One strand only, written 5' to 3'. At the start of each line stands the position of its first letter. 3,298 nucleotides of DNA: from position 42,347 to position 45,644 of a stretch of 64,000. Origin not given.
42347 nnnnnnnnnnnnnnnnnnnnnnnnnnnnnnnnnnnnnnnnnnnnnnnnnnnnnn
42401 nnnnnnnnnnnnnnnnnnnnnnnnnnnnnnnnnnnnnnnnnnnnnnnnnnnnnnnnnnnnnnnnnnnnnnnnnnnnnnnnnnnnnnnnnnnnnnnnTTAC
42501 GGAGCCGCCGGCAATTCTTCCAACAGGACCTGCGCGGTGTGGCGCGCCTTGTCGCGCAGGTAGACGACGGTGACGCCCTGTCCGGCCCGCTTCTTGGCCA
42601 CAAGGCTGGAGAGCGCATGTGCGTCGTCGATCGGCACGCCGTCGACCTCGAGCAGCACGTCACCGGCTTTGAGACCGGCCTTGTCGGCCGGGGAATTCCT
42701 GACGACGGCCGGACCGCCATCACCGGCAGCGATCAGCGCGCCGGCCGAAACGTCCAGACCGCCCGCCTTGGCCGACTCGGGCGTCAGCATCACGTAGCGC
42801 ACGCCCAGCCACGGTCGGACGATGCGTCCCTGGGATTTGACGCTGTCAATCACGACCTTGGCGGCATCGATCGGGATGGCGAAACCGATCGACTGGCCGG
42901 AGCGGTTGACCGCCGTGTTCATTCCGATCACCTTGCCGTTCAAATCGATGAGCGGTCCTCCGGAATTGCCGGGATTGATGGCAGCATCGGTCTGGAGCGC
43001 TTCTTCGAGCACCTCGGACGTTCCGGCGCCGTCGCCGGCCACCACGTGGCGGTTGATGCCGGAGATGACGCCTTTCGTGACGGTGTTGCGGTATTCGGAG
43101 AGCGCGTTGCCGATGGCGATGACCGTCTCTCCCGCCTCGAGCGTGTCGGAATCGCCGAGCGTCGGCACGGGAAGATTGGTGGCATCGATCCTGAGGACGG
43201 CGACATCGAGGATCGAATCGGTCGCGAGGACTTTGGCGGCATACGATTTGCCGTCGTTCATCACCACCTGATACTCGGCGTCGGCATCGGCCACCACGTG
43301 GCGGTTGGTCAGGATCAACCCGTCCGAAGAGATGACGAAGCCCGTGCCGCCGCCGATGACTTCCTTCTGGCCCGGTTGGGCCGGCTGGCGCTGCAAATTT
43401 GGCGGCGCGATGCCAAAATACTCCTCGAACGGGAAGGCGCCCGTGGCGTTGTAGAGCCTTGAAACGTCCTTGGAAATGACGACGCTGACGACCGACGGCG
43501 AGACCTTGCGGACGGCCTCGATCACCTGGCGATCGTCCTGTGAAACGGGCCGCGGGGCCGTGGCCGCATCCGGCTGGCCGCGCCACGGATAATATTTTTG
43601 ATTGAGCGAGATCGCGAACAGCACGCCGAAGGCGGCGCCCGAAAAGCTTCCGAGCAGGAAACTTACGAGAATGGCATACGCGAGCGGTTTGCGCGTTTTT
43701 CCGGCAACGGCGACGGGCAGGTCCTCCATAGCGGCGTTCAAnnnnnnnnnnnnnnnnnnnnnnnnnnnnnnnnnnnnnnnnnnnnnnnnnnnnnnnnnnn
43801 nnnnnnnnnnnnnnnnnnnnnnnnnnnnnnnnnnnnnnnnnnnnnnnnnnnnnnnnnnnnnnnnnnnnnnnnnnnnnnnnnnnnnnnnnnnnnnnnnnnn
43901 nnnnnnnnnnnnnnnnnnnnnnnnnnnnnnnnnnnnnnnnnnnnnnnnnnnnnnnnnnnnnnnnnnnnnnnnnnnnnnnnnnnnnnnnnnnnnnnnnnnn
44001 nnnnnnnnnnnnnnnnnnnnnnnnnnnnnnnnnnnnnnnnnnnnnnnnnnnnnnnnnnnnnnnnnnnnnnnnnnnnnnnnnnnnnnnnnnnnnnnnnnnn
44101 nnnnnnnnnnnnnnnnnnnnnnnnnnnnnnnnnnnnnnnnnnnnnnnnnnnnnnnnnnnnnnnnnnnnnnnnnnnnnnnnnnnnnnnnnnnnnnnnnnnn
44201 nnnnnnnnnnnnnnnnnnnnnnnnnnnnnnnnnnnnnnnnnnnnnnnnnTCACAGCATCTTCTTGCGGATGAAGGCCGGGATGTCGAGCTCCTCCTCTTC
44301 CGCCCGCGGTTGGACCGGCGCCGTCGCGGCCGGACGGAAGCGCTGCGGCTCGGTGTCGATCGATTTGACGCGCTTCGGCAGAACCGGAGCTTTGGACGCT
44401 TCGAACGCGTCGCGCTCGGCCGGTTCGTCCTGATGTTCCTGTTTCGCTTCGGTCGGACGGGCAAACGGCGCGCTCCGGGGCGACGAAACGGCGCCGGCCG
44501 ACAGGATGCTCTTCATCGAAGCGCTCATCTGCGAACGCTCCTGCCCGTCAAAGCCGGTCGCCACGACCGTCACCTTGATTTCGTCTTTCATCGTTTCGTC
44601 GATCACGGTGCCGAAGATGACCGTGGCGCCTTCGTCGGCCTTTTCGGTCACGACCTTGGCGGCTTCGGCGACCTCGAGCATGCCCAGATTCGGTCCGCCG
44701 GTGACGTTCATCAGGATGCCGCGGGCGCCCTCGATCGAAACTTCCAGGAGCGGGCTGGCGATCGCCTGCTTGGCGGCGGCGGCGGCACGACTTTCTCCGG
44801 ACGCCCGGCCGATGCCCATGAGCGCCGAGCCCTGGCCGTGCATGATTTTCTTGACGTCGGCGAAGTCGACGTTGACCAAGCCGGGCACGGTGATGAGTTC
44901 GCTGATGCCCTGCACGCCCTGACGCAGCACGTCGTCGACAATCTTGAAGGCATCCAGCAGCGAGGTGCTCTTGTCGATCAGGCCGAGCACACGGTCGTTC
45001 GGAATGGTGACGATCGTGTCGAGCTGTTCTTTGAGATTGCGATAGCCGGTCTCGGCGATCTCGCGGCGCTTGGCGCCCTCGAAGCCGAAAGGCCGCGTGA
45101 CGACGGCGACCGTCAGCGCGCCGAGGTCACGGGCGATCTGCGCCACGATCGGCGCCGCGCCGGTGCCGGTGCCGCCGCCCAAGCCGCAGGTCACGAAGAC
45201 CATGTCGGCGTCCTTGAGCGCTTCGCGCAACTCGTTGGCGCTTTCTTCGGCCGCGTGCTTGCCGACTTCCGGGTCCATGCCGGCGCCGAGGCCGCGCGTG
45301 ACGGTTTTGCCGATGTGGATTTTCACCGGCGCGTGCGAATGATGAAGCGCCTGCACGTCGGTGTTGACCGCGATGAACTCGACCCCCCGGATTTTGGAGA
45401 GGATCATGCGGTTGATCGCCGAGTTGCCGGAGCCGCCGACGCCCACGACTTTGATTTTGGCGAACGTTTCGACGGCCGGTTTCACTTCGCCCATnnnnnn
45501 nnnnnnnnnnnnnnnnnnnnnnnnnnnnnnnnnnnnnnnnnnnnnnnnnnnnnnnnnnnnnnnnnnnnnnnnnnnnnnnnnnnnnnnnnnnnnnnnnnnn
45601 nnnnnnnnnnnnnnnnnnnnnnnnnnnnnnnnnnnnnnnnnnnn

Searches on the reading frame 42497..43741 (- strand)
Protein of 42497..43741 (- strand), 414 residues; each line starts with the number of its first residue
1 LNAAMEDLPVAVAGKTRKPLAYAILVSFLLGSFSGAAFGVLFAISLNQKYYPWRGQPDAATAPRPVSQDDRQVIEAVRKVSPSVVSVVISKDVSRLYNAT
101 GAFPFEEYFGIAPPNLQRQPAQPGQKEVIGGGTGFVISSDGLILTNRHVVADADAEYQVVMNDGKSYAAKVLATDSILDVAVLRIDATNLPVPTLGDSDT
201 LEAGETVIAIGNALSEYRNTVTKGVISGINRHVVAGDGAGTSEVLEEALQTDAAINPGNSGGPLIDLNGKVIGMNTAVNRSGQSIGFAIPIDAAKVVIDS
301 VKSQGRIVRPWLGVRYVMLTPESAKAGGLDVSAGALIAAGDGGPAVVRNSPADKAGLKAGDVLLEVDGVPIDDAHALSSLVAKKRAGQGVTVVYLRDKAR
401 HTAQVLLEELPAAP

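Call 48: search_protein_families(library=pfam, proteins=[window:42497-43741:-], max_evalue=0.01)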
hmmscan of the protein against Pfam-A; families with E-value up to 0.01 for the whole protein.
window:42497-43741:- (414 aa): 7 families
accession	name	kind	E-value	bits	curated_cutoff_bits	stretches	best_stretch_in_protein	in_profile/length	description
PF13365.12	Trypsin_2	-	1.6e-36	126.6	27.6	1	132-274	1-144/144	Trypsin-like peptidase domain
PF00089.32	Trypsin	-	1.2e-18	68.1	20.6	1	132-295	22-217/220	Trypsin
PF13180.12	PDZ_2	-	1.6e-14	54.4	27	1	311-406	2-79/80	PDZ domain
PF17820.7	PDZ_6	-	2.1e-11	43.8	27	1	345-391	4-49/54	PDZ domain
PF10459.15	Peptidase_S46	-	8.1e-07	28.5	22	1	128-153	45-70/698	Peptidase S46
PF00595.29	PDZ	-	1.1e-06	29.4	23.2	1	346-393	32-79/81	PDZ domain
PF14685.13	PDZ_Tricorn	-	0.0012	19.2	25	1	349-399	30-81/88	Tricorn protease PDZ domain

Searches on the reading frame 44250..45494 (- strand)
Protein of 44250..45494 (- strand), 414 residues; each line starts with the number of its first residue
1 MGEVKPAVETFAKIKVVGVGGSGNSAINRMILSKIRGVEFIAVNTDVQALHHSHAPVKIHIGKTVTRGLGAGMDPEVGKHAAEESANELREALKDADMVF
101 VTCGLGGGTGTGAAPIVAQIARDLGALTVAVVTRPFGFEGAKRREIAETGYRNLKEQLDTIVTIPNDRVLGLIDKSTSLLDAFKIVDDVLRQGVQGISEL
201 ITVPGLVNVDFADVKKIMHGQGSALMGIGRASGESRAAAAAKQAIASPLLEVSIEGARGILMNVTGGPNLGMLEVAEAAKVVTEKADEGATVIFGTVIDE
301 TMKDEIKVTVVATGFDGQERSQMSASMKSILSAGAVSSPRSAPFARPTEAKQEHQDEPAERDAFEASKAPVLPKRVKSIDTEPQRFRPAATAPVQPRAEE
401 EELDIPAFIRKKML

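Call 60: list_cluster_members(proteins=[P0121, P0001, window:44250-45494:-, window:32193-34460:-])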
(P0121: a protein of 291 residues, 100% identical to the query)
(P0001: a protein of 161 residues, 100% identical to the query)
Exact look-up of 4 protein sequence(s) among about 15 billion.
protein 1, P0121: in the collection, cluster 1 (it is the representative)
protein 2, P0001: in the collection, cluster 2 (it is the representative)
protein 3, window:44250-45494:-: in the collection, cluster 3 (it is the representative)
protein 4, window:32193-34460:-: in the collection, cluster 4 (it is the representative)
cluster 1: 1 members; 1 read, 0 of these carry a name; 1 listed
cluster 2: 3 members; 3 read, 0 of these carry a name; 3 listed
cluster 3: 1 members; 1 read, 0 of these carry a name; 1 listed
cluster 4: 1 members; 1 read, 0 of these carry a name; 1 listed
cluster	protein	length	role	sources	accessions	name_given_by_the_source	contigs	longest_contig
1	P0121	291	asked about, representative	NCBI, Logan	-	-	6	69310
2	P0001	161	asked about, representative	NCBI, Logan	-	-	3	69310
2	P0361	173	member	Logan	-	-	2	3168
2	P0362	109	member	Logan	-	-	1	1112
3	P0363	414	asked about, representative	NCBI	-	-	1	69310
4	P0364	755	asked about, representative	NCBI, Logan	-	-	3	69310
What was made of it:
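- Tried and rejected: list_cluster_members gave no organism name for the window's proteins (call 60).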
